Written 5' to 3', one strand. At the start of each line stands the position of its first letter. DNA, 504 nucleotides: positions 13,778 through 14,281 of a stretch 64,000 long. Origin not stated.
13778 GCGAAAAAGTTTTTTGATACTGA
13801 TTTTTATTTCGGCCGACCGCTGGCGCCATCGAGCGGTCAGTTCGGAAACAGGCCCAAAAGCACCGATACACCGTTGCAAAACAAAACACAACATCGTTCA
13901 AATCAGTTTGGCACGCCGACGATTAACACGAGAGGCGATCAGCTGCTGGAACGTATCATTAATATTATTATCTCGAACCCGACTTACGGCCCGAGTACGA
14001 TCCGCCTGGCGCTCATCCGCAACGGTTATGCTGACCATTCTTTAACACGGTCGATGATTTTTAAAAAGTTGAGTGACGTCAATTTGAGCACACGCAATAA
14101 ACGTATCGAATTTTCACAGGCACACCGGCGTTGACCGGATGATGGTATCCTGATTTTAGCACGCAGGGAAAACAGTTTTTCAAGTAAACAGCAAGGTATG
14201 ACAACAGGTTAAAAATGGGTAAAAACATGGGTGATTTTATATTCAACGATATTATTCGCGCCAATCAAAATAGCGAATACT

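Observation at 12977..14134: STAS-domain protein with a ~190-aa disordered tail inserted between the PCP and its BY-kinase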

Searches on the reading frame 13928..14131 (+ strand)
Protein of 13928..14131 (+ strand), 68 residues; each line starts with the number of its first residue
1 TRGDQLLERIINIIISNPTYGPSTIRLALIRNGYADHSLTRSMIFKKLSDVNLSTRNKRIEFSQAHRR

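Call 18: search_protein_families(library=pfam, proteins=[window:13928-14131:+], max_evalue=10)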
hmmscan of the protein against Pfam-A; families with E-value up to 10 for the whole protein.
window:13928-14131:+ (68 aa): 1 family
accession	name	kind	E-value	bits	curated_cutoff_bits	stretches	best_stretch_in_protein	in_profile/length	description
PF13276.12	HTH_21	-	0.14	12.9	28.1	1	4-37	4-38/60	HTH-like domain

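Call 22: search_solved_structures(query=A2, max_evalue=10, show_alignments=3)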
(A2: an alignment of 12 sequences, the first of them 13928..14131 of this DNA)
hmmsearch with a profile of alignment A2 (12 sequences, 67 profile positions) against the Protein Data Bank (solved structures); distinct sequences matched with E-value up to 10: 1.
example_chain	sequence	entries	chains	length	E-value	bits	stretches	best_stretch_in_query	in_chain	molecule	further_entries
3e8x_A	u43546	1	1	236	0.12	15.4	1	15-42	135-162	Putative NAD-dependent epimerase/dehydratase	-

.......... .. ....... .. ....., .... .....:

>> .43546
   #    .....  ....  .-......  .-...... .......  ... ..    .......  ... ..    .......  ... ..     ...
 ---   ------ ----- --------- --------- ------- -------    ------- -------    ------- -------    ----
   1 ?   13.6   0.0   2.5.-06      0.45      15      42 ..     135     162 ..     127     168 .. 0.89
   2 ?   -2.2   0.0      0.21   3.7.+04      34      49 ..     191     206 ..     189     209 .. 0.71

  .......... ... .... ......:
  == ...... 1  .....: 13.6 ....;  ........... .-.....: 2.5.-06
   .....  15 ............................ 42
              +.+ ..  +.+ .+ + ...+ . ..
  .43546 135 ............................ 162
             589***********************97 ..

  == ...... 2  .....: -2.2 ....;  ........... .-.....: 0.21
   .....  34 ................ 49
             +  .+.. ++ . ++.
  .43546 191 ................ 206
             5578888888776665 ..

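Call 25: predict_structure(alignment_id=A2)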
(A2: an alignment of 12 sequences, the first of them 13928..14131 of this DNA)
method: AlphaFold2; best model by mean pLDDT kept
length: 68 residues; sequences in the alignment: 12
mean_pLDDT: 94.7   pTM: 0.82
mean pLDDT of the five models: 94.7, 94.0, 93.5, 93.5, 93.0
residues with pLDDT >= 90: 62; 70-90: 2; 50-70: 2; < 50: 2
segments of 3 or more residues with pLDDT < 50: none
pLDDT, mean of each block of 10 residues (from residue 1): 81 98 99 97 98 98 92
secondary structure, 60 per line:
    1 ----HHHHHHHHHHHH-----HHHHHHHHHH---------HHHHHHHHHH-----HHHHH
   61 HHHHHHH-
elements in order: H5-16 H22-31 H41-50 H56-67

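Call 31: fold_search(model_id=the predicted structure, library=pdb)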
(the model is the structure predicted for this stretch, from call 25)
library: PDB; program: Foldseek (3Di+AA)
matches with E <= 10: 21; with E <= 0.001: 0
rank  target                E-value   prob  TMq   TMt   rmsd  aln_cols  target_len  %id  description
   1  2k27_MODEL_1_A        1.9e+00  0.63  0.53  0.26   3.6        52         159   23  Solution structure of Human Pax8 Paired Box Domain (released 2008-09-30)
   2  4a12_B                2.3e+00  0.66  0.62  0.25   3.9        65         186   18  Structure of the global transcription regulator FapR from Staphylococcus aureus in complex with DNA operator (released 2012-09-26)
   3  2p5k                  2.9e+00  0.69  0.58  0.63   1.5        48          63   21  Crystal structure of the N-terminal domain of AhrC (released 2007-10-30)
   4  1f9n_D                3.8e+00  0.57  0.58  0.29   1.5        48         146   21  CRYSTAL STRUCTURE OF AHRC, THE ARGININE REPRESSOR/ACTIVATOR PROTEIN FROM BACILLUS SUBTILIS (released 2002-02-27)
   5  1f9n_B                4.1e+00  0.51  0.59  0.29   3.0        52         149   19  CRYSTAL STRUCTURE OF AHRC, THE ARGININE REPRESSOR/ACTIVATOR PROTEIN FROM BACILLUS SUBTILIS (released 2002-02-27)
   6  6pax_A                4.3e+00  0.69  0.65  0.35   1.2        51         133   18  CRYSTAL STRUCTURE OF THE HUMAN PAX-6 PAIRED DOMAIN-DNA COMPLEX REVEALS A GENERAL MODEL FOR PAX PROTEIN-DNA INTERACTION (released 1999-07-13)
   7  1k78_A                4.3e+00  0.66  0.61  0.34   1.2        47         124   23  Pax5(1-149)+Ets-1(331-440)+DNA (released 2002-01-04)
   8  8zf3_A                4.9e+00  0.23  0.54  0.23   3.2        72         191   11  Quorum Sensing Master Regulator SmcR of Photobacterium profundum (released 2025-05-07)
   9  1pdn_C                5.2e+00  0.38  0.55  0.32   3.0        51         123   29  CRYSTAL STRUCTURE OF A PAIRED DOMAIN-DNA COMPLEX AT 2.5 ANGSTROMS RESOLUTION REVEALS STRUCTURAL BASIS FOR PAX DEVELOPM (released 1995-07-31)
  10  1k78_I                6.5e+00  0.51  0.63  0.73   1.5        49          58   22  Pax5(1-149)+Ets-1(331-440)+DNA (released 2002-01-04)
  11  5nhk_B                6.9e+00  0.25  0.54  0.30   2.8        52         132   13  Structure of Ferric uptake regulator from francisella tularensis with Iron (released 2018-05-16)
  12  4zzd                  6.9e+00  0.08  0.44  0.33   6.0        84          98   17  CRYSTAL STRUCTURE OF MULTIDRUG RESISTANCE REGULATOR LMRR BOUND TO RIBOFLAVIN (released 2015-08-26)
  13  2g9w_A                7.3e+00  0.18  0.54  0.33   2.6        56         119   18  Crystal Structure of Rv1846c, a Putative Transcriptional Regulatory Protein of Mycobacterium Tuberculosis (released 2007-03-13)
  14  6h1c_A                7.3e+00  0.10  0.38  0.23   3.2        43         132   12  Structure of Ferric uptake regulator from Pseudomonas aeruginosa with manganese. (released 2019-07-31)
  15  5nbc_B                7.8e+00  0.23  0.54  0.30   3.0        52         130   13  Structure of Prokaryotic Transcription Factors (released 2018-05-16)
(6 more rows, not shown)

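Call 33: search_protein_representatives(alignment_id=A2)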
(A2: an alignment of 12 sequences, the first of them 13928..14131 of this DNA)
Query: 12 sequences, 67 profile positions. Proteins with E-value up to 0.001 (for the whole library): 74; up to 1e-10: 19; up to 1e-30: 2. The best 74 are listed.
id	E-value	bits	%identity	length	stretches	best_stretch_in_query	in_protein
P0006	1.6e-31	123.9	-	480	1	2-66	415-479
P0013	3.1e-31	123.0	-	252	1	1-67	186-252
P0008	2.9e-30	119.9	-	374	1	1-66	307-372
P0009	2.9e-30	119.9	-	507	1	2-66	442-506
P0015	5.2e-30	119.1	-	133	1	2-66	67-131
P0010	7.4e-30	118.6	-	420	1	2-66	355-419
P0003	9.0e-30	118.3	-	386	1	2-66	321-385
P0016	1.4e-29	117.7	-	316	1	2-66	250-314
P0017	3.8e-29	116.3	-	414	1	2-66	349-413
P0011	5.1e-29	115.9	-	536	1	2-66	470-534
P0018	1.0e-28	115.0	-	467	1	1-66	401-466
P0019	1.5e-28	114.4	-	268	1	2-65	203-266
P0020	2.3e-28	113.9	-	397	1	1-66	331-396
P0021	2.5e-28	113.7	-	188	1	2-66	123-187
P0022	2.5e-28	113.7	-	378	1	2-66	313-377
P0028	1.3e-09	53.8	-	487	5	6-59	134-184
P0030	5.8e-09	51.7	-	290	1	2-61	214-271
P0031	6.7e-09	51.5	-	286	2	4-66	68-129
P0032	1.1e-08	50.8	-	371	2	2-65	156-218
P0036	1.4e-07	47.3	-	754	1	5-65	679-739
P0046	3.1e-06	42.9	-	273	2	3-65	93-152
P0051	1.8e-05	40.5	-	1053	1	7-63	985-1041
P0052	1.9e-05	40.4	-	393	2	2-65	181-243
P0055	3.0e-05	39.8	-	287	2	3-63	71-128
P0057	4.7e-05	39.1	-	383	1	3-63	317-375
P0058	5.0e-05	39.1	-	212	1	7-58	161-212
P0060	9.5e-05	38.2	-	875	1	7-63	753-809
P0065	2.2e-04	37.0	-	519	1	9-63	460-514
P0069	3.3e-04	36.5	-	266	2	7-60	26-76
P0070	3.3e-04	36.4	-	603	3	8-60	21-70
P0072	4.9e-04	35.9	-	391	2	6-66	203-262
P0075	6.1e-04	35.6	-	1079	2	7-64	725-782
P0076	7.0e-04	35.4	-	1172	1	8-65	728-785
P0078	8.1e-04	35.2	-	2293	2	5-62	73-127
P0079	8.1e-04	35.2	-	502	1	6-63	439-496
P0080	9.7e-04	35.0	-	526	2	3-60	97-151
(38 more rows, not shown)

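Call 36: search_protein_families(library=pfam, proteins=[P0028, P0031, P0032, P0046, P0052, P0057, P0060, P0065, P0070, P0072], max_evalue=0.01)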
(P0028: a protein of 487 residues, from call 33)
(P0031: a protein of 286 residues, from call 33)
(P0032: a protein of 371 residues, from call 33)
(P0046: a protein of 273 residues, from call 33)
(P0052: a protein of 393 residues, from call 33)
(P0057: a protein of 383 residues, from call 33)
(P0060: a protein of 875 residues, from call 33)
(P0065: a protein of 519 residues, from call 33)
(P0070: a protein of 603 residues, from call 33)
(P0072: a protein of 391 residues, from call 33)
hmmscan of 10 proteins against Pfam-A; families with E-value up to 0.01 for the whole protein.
P0028 (487 aa): 9 families
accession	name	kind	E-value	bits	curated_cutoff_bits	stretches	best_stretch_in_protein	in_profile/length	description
PF13276.12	HTH_21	-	2.9e-23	82.3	28.1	3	424-470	4-52/60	HTH-like domain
PF08461.16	HTH_12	-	2.8e-09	37.2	21.4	0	148-183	15-50/66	Ribonuclease R winged-helix domain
PF10410.14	DnaB_bind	-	1.5e-06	28.8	20.6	0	383-404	7-28/56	DnaB-helicase binding domain of primase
PF01498.24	HTH_Tnp_Tc3_2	-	1.9e-06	28.4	31.5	0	429-472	3-46/72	Transposase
PF14437.12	MafB19-deam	-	7.5e-06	26.3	27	0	79-115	100-137/142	MafB19-like deaminase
PF13565.12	HTH_32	-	3.4e-05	24.7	33.7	0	426-463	33-71/73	Homeodomain-like domain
PF23401.1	HTH_Card1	-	0.00023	21.7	27.8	0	133-164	52-83/87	Card1 hinge domain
PF02126.24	PTE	-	0.00054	19.9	22.4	0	117-184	134-204/298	Phosphotriesterase family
PF01316.27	Arg_repressor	-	0.00071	19.7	27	0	423-470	3-50/70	Arginine repressor, DNA binding domain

P0031 (286 aa): 11 families
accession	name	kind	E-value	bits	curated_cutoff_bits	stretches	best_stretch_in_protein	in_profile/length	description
PF13518.12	HTH_28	-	7e-12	45.7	25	1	6-46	1-40/52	Helix-turn-helix domain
PF01527.26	HTH_Tnp_1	-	2e-11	44.4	24.1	1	4-49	9-55/75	Transposase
PF13384.12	HTH_23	-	8.7e-11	41.7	24.6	2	147-190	3-45/50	Homeodomain-like domain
PF13551.12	HTH_29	-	4.5e-09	36.7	28.1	1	17-46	10-40/64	Winged helix-turn helix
PF13565.12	HTH_32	-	1.8e-07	32.1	33.7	0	36-110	3-73/73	Homeodomain-like domain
PF13276.12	HTH_21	-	3.9e-06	27.5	28.1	0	70-115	7-52/60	HTH-like domain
PF04218.19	CENP-B_N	-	7.1e-06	26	21.2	0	144-183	5-44/53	CENP-B N-terminal DNA-binding domain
PF02796.21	HTH_7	-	2.9e-05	24.6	23.8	1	8-36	11-39/45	Helix-turn-helix domain of resolvase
PF01498.24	HTH_Tnp_Tc3_2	-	6.2e-05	23.6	31.5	1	218-268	4-52/72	Transposase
PF03551.20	PadR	-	0.00028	21.3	27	0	73-114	1-42/75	Transcriptional regulator PadR-like family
PF13022.12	HTH_Tnp_1_2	-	0.0052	17.3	27.9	0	22-42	30-50/122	Helix-turn-helix of insertion element transposase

P0032 (371 aa): 9 families
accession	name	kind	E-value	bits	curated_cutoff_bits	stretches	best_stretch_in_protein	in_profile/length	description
PF01527.26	HTH_Tnp_1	-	2.4e-10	40.9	24.1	1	88-138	3-52/75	Transposase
PF13518.12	HTH_28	-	4.7e-09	36.6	25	2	242-288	5-49/52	Helix-turn-helix domain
PF13565.12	HTH_32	-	9.7e-08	32.9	33.7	1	267-343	3-73/73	Homeodomain-like domain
PF13384.12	HTH_23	-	2e-07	31.1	24.6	1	95-133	5-42/50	Homeodomain-like domain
PF13551.12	HTH_29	-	5.6e-07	30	28.1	1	246-292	8-55/64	Winged helix-turn helix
PF13011.12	LZ_Tnp_IS481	-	7.7e-05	23.3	22.2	0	100-137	17-54/85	leucine-zipper of insertion element IS481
PF01498.24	HTH_Tnp_Tc3_2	-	0.001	19.8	31.5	0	304-355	2-51/72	Transposase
PF13276.12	HTH_21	-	0.001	19.7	28.1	0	155-209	2-55/60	HTH-like domain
PF20901.3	Sf6_terminase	-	0.0014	19.1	27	0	241-272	8-40/106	Bacteriophage Sf6, terminase small subunit-like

P0046 (273 aa): 4 families
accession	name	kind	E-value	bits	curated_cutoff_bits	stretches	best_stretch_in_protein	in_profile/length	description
PF13565.12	HTH_32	-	2.6e-15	57.2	33.7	2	65-134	10-73/73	Homeodomain-like domain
PF13276.12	HTH_21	-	7.4e-09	36.2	28.1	1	93-142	4-55/60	HTH-like domain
PF01498.24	HTH_Tnp_Tc3_2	-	3.6e-07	30.8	31.5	1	20-68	2-50/72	Transposase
PF13592.12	HTH_33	-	0.0006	19.8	25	0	112-139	8-36/60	Winged helix-turn helix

P0052 (393 aa): 11 families
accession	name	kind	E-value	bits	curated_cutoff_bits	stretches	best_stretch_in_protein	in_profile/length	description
PF01527.26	HTH_Tnp_1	-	7.3e-13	49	24.1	2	118-185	8-71/75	Transposase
PF13565.12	HTH_32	-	6.8e-11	43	33.7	1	293-369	3-73/73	Homeodomain-like domain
PF13518.12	HTH_28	-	5.1e-10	39.7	25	2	121-161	1-40/52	Helix-turn-helix domain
PF13384.12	HTH_23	-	3e-07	30.5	24.6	1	118-161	3-45/50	Homeodomain-like domain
PF13551.12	HTH_29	-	9.7e-05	22.8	28.1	0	274-299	10-36/64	Winged helix-turn helix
PF20901.3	Sf6_terminase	-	0.00038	20.9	27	0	268-299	9-41/106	Bacteriophage Sf6, terminase small subunit-like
PF07374.17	DUF1492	-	0.00057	20.5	21.5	0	88-156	30-94/100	Protein of unknown function (DUF1492)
PF13022.12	HTH_Tnp_1_2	-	0.0032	18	27.9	0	277-298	28-49/122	Helix-turn-helix of insertion element transposase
PF08897.16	DUF1841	-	0.004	17.7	24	0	323-350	20-47/135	Domain of unknown function (DUF1841)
PF01498.24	HTH_Tnp_Tc3_2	-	0.0061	17.3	31.5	0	330-382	2-52/72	Transposase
PF13011.12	LZ_Tnp_IS481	-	0.0071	17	22.2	0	122-161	14-53/85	leucine-zipper of insertion element IS481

P0057 (383 aa): 3 families
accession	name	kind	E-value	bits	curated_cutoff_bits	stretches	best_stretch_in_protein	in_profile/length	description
PF01740.26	STAS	-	1.2e-18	67.2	22.6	1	15-112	8-106/106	STAS domain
PF13466.11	STAS_2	-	1e-05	26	29.2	1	20-100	1-80/80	STAS domain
PF03551.20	PadR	-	0.00028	21.2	27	0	188-239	3-53/75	Transcriptional regulator PadR-like family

P0060 (875 aa): 8 families
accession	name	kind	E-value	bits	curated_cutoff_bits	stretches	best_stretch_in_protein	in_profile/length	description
PF07228.17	SpoIIE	-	2.7e-53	181.2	25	1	483-678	2-190/192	Stage II sporulation protein E (SpoIIE)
PF13581.12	HATPase_c_2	-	8.1e-28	97.4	27.4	1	13-140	1-127/127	Histidine kinase-like ATPase domain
PF13384.12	HTH_23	-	7.7e-06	26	24.6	1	694-734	10-50/50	Homeodomain-like domain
PF13518.12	HTH_28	-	9.8e-06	26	25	1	691-734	2-45/52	Helix-turn-helix domain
PF00672.30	HAMP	-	1.2e-05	25.9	25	1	371-421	1-51/53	HAMP domain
PF13565.12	HTH_32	-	2.9e-05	24.9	33.7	1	717-790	1-70/73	Homeodomain-like domain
PF01527.26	HTH_Tnp_1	-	7.8e-05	23.3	24.1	1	692-743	13-64/75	Transposase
PF02518.31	HATPase_c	-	0.00047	21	26.4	1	43-134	5-96/111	Histidine kinase-, DNA gyrase B-, and HSP90-like ATPase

P0065 (519 aa): 3 families
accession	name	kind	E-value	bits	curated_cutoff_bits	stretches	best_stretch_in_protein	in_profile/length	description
PF01740.26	STAS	-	4.4e-14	52.6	22.6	1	15-113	7-106/106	STAS domain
PF13466.11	STAS_2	-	2.5e-08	34.4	29.2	1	21-101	1-80/80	STAS domain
PF13565.12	HTH_32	-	0.00041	21.3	33.7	1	448-498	25-73/73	Homeodomain-like domain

P0070 (603 aa): 6 families
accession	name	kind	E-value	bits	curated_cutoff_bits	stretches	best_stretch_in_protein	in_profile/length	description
PF13565.12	HTH_32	-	1.4e-17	64.4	33.7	2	146-212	14-73/73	Homeodomain-like domain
PF13276.12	HTH_21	-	6.8e-12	45.9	28.1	0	20-68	8-58/60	HTH-like domain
PF01498.24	HTH_Tnp_Tc3_2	-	7.8e-09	36.1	31.5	0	21-68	3-50/72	Transposase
PF11356.14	T2SSC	-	3.8e-07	30.5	27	1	340-439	32-132/141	Type II secretion system protein C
PF17820.7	PDZ_6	-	5.8e-05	23.2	27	1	534-587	2-54/54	PDZ domain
PF00595.29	PDZ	-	0.0094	16.8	23.2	0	525-585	19-80/81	PDZ domain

P0072 (391 aa): 14 families
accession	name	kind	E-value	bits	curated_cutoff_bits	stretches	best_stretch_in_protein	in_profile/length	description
PF13384.12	HTH_23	-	6.5e-15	54.9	24.6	2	137-175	5-43/50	Homeodomain-like domain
PF01527.26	HTH_Tnp_1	-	6.7e-15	55.5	24.1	2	8-50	10-52/75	Transposase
PF13551.12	HTH_29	-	3e-12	46.9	28.1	2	14-51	5-43/64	Winged helix-turn helix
PF02796.21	HTH_7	-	1.4e-09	38.4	23.8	2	141-170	13-42/45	Helix-turn-helix domain of resolvase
PF13518.12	HTH_28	-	1.8e-09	38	25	2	9-48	1-40/52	Helix-turn-helix domain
PF13565.12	HTH_32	-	1.8e-07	32.1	33.7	1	167-243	3-73/73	Homeodomain-like domain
PF04218.19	CENP-B_N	-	2.2e-07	30.9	21.2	0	138-172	11-45/53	CENP-B N-terminal DNA-binding domain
PF01710.22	HTH_Tnp_IS630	-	1e-06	29.2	21.3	1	141-181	10-50/119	Transposase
PF01498.24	HTH_Tnp_Tc3_2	-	0.0002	22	31.5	0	206-254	4-50/72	Transposase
PF20901.3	Sf6_terminase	-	0.00035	21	27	0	13-45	9-42/106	Bacteriophage Sf6, terminase small subunit-like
PF07374.17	DUF1492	-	0.0024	18.4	21.5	0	151-175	73-97/100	Protein of unknown function (DUF1492)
PF13022.12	HTH_Tnp_1_2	-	0.003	18.1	27.9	0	24-55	30-59/122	Helix-turn-helix of insertion element transposase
PF21740.2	DUF6866_C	-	0.0038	17.5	27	0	162-197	119-154/182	Family of unknown function (DUF6866) C-terminal domain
PF00165.29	HTH_AraC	-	0.0075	16.8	26.6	0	148-173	7-32/42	Bacterial regulatory helix-turn-helix proteins, AraC family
